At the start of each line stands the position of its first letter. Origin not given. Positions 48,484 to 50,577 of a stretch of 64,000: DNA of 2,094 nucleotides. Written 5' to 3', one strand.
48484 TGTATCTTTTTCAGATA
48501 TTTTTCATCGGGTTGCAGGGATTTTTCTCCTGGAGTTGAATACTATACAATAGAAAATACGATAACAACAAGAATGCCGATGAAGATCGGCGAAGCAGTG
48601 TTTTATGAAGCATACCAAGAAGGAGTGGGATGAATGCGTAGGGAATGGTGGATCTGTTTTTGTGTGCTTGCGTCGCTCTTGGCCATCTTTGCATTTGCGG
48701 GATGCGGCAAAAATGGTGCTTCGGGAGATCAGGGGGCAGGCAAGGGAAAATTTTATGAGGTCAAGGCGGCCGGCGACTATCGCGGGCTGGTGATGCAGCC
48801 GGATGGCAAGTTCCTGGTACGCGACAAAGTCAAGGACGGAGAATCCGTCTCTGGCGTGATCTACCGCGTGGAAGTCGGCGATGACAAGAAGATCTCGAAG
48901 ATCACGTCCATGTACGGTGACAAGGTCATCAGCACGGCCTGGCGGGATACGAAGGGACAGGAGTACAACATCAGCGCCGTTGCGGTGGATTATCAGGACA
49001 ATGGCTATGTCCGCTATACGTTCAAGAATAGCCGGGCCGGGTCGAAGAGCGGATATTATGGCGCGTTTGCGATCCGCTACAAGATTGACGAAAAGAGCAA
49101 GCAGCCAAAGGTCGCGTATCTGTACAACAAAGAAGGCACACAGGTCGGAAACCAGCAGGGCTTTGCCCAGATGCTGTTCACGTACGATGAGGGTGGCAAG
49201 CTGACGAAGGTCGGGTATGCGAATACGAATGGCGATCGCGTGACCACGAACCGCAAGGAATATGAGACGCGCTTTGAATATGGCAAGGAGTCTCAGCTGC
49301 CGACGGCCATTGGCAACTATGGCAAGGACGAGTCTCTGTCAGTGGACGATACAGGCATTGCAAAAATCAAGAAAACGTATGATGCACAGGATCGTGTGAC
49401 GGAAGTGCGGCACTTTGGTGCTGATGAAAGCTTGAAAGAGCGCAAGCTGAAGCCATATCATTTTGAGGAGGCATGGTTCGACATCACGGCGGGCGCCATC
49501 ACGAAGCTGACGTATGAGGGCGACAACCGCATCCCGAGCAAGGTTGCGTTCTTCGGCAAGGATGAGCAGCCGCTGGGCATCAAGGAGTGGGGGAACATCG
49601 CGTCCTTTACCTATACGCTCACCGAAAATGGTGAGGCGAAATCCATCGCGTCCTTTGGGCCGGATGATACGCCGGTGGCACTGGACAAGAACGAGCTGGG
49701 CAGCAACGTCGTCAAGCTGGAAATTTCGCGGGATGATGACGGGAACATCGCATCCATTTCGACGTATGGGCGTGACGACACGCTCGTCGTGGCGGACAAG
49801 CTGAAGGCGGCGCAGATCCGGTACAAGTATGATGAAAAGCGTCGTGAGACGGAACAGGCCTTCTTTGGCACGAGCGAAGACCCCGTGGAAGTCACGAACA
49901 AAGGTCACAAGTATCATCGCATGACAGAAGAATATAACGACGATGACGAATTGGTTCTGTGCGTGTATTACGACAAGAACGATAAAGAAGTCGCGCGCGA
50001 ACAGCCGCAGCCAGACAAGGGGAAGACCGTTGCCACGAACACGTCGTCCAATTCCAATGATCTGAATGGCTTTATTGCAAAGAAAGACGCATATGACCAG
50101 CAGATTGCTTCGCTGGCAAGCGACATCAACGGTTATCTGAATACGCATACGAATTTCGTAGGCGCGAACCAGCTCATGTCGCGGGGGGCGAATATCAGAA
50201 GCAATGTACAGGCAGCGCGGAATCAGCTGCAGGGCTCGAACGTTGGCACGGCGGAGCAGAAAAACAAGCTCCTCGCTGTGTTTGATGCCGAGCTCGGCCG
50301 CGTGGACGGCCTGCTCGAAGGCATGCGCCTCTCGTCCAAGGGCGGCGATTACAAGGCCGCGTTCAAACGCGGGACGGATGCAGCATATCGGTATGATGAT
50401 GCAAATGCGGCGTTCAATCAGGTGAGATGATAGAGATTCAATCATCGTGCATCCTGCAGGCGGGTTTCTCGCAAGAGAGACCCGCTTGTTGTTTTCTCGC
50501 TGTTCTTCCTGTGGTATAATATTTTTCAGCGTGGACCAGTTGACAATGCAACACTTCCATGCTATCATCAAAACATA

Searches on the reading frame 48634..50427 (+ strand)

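Call 45: search_protein_families(library=ncbifam, proteins=[P0131], max_evalue=0.01)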
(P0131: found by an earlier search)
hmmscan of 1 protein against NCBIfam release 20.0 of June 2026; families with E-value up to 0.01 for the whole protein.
P0131 (1272 aa): 5 families
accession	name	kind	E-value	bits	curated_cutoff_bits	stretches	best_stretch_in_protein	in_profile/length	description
NF047738.1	antiphage_MADS2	equivalog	4.6e-22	78.1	720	1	417-675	283-567/654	methylation-associated defense system DNA methyltransferase MAD2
TIGR02987.1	met_A_Alw26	exception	3e-09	36.2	353.5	2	444-574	2-123/523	Alw26I/Eco31I/Esp3I family type II restriction adenine-specific DNA-methyltransferase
NF047740.1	antiphage_MADS5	equivalog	1.6e-05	23.9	400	1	962-1070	323-436/461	methylation-associated defense system restriction endonuclease subunit S MAD5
NF033455.1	BREX_6_MTaseX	exception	6.2e-05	20.7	900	0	562-757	553-740/1319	BREX-6 system adenine-specific DNA-methyltransferase PglX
TIGR03534.1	RF_mod_PrmC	equivalog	0.0023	17.5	199.1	1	514-621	111-216/253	peptide chain release factor N(5)-glutamine methyltransferase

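Call 46: search_protein_families(library=padloc, proteins=[P0131], max_evalue=0.001)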
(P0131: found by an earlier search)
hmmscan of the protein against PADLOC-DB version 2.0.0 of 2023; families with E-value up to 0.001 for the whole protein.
P0131 (1272 aa): 96 families (the best 25 are shown)
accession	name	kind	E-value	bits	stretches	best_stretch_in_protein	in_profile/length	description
PDLC03624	REase_MTase_IIG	-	1.4e-289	961.9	1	1-1271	1-1269/1271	Type IIG restriction enzyme-methyltransferase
PDLC03615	REase_MTase_IIG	-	3.1e-163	543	1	1-919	1-903/953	Type IIG restriction enzyme-methyltransferase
PDLC03021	MTase_I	-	1.3e-36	124.5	1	323-677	40-380/491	Type I methyltransferase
PDLC04134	mad2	-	4.8e-30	102.8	1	239-677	113-448/492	mads_2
PDLC03218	MTase_II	-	2.6e-26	90.3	1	395-676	216-483/532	Type II methyltransferase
PDLC03030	MTase_I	-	4.6e-26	89.5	1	373-676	261-583/670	Type I methyltransferase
PDLC03025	MTase_I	-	2.5e-23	80.6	1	392-675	109-372/569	Type I methyltransferase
PDLC03026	MTase_I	-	2.8e-23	80.8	1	424-675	118-356/487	Type I methyltransferase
PDLC03100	Specificity_I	-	1.1e-21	75.8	1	898-1088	187-378/392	Type I specificity subunit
PDLC04137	mad5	-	5.8e-18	63.2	1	911-1067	7-157/392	mads_5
PDLC03018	MTase_I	-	1.1e-17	61.7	2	515-581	413-477/749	Type I methyltransferase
PDLC03027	MTase_I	-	1.5e-17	61.4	1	424-674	133-367/810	Type I methyltransferase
PDLC03068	Specificity_I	-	4e-17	60.5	1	910-1066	7-159/403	Type I specificity subunit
PDLC03107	Specificity_I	-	2.6e-15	54.4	1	905-1085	193-375/392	Type I specificity subunit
PDLC03034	MTase_I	-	2.7e-15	53.7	2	563-677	473-586/672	Type I methyltransferase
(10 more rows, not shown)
